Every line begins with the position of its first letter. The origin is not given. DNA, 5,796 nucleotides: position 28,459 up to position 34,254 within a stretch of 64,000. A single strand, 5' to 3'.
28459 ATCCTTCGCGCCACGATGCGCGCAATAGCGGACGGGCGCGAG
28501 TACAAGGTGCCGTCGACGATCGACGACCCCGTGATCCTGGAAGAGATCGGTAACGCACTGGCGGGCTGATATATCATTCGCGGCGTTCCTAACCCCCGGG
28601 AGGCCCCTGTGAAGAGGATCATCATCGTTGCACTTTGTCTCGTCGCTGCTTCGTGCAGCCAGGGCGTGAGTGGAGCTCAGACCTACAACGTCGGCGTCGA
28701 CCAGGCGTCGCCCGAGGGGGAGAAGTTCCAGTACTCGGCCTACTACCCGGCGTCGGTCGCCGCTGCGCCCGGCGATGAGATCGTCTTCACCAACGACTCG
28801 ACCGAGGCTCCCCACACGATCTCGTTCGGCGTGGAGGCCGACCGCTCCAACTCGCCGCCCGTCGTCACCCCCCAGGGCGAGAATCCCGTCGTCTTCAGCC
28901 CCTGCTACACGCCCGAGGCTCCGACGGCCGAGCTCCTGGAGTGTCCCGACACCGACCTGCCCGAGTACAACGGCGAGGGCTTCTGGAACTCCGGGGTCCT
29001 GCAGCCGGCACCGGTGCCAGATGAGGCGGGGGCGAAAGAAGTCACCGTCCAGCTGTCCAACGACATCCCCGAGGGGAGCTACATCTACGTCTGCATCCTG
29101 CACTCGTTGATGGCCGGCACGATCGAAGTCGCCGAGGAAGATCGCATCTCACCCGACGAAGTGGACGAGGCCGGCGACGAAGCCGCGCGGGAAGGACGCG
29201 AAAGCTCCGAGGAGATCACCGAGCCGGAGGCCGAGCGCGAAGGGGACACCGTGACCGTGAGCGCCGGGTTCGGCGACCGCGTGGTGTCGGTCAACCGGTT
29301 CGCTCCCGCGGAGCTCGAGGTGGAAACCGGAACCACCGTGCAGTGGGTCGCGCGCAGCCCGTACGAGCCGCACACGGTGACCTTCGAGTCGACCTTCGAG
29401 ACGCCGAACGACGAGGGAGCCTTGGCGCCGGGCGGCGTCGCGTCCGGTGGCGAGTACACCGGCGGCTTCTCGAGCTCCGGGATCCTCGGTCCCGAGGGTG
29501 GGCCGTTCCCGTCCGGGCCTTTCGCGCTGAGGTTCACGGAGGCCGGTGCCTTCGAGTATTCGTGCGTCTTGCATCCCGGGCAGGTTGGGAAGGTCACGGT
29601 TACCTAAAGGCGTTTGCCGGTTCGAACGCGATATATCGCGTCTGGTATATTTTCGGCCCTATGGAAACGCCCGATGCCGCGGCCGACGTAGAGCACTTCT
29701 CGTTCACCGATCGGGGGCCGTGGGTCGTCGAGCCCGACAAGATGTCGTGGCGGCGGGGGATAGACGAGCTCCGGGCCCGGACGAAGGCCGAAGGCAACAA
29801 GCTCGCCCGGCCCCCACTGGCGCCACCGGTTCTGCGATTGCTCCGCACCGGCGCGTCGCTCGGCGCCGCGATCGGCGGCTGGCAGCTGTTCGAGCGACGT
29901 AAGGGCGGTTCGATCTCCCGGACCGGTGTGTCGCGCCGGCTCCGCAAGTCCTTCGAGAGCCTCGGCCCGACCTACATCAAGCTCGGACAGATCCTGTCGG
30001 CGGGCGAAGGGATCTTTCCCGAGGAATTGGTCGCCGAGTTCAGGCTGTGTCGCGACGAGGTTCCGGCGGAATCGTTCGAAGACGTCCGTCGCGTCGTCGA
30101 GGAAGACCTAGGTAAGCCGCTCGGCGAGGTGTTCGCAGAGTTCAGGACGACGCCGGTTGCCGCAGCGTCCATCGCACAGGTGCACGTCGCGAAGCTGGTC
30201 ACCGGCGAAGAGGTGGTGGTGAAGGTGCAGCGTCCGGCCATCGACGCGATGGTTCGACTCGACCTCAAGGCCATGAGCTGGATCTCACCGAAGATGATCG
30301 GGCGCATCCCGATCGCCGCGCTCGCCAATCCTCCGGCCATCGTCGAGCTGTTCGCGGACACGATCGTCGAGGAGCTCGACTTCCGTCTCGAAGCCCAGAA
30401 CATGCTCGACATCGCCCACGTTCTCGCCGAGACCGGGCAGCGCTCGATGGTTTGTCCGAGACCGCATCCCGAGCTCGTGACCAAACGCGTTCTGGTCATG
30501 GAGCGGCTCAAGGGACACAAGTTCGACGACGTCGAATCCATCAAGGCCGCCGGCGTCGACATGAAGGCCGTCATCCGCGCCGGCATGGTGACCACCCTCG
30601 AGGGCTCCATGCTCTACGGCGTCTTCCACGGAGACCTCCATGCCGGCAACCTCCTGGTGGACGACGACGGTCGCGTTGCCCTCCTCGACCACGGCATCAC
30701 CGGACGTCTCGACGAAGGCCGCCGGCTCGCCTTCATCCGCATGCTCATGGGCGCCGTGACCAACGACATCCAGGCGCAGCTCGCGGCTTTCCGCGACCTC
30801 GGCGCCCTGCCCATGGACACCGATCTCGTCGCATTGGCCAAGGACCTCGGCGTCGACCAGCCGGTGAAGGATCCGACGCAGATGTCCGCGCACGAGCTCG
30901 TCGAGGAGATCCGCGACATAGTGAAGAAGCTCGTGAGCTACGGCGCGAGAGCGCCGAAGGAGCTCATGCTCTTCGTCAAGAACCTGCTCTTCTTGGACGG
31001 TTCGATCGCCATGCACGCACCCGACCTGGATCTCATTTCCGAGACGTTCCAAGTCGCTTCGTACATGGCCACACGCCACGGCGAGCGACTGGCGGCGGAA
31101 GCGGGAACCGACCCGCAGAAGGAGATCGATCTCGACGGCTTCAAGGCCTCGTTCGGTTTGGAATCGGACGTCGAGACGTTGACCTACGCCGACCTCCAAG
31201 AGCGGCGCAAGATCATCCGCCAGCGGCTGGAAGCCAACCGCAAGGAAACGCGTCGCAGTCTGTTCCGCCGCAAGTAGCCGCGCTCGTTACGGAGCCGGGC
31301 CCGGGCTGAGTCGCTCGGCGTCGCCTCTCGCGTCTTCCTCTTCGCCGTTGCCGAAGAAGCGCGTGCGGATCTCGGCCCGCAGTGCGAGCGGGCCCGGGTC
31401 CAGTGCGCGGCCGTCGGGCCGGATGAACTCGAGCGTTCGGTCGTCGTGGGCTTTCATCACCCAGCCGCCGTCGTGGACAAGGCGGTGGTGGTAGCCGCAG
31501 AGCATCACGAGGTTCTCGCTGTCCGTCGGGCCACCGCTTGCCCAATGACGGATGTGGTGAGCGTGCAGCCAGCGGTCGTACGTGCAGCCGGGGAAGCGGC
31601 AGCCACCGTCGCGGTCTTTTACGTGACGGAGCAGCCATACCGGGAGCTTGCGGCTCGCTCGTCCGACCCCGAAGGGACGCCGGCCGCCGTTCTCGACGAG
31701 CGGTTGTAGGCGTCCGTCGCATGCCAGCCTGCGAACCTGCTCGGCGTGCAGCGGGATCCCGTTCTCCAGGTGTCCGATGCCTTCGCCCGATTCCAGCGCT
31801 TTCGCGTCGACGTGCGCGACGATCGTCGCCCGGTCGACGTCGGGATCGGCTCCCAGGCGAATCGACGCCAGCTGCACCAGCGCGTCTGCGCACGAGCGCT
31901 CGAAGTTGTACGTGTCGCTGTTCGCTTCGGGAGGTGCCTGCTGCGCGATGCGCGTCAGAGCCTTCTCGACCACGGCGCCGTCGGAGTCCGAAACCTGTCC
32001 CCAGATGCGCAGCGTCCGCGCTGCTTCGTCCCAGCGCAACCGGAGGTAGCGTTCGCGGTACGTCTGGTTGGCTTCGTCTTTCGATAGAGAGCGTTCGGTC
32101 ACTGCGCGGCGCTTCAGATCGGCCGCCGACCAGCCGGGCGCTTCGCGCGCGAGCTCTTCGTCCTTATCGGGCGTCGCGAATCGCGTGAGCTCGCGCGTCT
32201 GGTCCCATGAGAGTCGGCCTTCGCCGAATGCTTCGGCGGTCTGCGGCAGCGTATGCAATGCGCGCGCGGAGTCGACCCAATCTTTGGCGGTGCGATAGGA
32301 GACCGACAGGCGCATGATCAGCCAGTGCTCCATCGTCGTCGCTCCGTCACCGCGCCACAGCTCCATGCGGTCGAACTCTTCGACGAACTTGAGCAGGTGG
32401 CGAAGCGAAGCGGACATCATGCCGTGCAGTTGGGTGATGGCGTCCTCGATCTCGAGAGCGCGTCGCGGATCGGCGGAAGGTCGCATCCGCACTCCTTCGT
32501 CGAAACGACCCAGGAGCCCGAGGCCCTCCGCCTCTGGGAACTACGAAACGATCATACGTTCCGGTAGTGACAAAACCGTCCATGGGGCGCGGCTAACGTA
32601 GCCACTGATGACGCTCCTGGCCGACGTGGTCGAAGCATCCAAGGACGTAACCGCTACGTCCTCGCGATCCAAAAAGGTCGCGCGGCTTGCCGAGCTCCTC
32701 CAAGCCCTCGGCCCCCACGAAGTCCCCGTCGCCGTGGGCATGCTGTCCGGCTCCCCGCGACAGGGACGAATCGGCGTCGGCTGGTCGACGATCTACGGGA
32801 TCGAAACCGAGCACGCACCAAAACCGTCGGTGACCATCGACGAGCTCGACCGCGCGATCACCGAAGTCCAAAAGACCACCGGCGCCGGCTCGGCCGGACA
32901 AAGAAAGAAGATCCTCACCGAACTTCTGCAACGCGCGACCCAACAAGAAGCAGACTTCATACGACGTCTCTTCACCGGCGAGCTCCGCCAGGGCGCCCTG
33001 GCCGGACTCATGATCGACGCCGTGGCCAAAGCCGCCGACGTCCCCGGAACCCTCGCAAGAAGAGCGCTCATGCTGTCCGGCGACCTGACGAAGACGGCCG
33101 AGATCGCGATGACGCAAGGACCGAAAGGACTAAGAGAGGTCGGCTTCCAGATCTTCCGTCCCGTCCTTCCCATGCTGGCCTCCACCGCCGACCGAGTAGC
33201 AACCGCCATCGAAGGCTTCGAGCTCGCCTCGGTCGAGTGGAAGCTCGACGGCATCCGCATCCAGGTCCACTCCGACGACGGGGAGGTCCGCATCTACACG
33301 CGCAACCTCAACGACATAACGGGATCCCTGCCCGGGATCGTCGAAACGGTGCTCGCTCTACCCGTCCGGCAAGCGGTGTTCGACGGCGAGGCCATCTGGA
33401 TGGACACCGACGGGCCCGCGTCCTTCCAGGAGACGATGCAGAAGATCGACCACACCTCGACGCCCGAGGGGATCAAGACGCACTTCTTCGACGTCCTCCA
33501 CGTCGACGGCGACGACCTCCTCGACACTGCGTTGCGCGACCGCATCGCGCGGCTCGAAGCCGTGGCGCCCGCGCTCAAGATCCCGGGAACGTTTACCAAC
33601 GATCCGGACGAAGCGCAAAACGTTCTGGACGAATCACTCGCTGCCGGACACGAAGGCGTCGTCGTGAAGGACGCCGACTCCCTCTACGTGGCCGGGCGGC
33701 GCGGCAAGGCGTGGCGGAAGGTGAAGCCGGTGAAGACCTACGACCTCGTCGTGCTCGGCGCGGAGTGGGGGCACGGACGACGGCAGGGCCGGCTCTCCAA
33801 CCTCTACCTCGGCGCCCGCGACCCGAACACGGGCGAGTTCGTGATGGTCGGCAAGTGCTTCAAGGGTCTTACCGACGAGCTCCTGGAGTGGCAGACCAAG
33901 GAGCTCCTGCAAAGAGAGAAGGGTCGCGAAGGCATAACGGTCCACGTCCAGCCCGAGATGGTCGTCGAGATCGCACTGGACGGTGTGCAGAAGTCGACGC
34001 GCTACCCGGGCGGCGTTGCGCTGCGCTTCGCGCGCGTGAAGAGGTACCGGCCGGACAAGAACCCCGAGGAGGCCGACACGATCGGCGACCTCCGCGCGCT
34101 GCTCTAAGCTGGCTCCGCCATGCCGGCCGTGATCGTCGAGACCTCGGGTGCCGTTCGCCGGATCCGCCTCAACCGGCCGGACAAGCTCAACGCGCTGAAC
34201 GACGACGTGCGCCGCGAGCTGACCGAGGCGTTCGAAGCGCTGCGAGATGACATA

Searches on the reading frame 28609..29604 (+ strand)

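Call 53: search_protein_families(library=pfam, proteins=[window:28609-29604:+], max_evalue=0.0001)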
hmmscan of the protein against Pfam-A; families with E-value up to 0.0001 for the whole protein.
window:28609-29604:+ (332 aa): 1 family
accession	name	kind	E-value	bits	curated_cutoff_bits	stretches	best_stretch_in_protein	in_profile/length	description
PF00127.26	Copper-bind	-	1.8e-08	35.1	21.2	0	230-331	13-98/99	Copper binding proteins, plastocyanin/azurin family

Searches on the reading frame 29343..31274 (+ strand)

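Call 24: search_protein_families(library=pfam, proteins=[window:29343-31274:+], max_evalue=0.001)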
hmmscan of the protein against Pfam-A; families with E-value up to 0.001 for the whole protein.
window:29343-31274:+ (644 aa): 3 families
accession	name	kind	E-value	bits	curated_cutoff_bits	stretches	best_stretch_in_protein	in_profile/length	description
PF03109.22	ABC1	-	7.7e-64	215.6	22.9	1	237-478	3-239/244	ABC1 atypical kinase-like domain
PF01636.29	APH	-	2.9e-05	24.4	23.2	0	426-449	169-193/239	Phosphotransferase enzyme family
PF01163.29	RIO1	-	0.00026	21.1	22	1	372-451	71-149/187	RIO domain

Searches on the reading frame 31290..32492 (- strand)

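Call 24: search_protein_families(library=pfam, proteins=[window:31290-32492:-], max_evalue=0.001)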
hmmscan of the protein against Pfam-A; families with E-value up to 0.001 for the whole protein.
window:31290-32492:- (401 aa): 3 families
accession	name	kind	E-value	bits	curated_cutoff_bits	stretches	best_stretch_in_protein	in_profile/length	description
PF02720.22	DUF222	-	1e-21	78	24.4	1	35-295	20-306/306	Domain of unknown function (DUF222)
PF01844.29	HNH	-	2.9e-06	27.7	21.4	1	307-341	12-46/47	HNH endonuclease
PF13391.12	HNH_2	-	0.00053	20.2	21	0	298-341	1-60/66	HNH endonuclease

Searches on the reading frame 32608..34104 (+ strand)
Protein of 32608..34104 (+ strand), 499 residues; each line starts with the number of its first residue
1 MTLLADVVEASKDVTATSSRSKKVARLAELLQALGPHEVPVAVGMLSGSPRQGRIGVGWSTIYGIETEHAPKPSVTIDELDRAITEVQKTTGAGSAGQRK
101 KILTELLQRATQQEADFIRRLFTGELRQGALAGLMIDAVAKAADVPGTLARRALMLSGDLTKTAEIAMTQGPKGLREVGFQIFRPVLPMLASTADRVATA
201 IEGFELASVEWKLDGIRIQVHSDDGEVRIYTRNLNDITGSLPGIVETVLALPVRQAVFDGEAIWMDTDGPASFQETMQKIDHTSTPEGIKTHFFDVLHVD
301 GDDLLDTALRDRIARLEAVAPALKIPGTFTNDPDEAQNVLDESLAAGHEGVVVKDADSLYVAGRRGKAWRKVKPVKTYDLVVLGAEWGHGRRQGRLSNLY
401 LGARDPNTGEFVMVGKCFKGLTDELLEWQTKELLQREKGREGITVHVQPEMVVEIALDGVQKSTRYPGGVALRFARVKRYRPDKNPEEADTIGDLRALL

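Call 24: search_protein_families(library=pfam, proteins=[window:32608-34104:+], max_evalue=0.001)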
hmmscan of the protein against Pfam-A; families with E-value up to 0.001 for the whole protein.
window:32608-34104:+ (499 aa): 4 families
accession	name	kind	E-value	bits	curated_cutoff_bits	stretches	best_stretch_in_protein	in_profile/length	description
PF01068.26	DNA_ligase_A_M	-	1.6e-39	136.2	26.2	1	188-373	1-204/204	ATP dependent DNA ligase domain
PF04679.21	DNA_ligase_A_C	-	2.1e-13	50.9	27.5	1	392-484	1-94/94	ATP dependent DNA ligase C terminal region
PF04675.19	DNA_ligase_A_N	-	6.2e-13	49.7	24.6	1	70-140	104-174/174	DNA ligase N terminus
PF09414.15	RNA_ligase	-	2.8e-05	24.8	27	1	209-373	5-171/171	RNA ligase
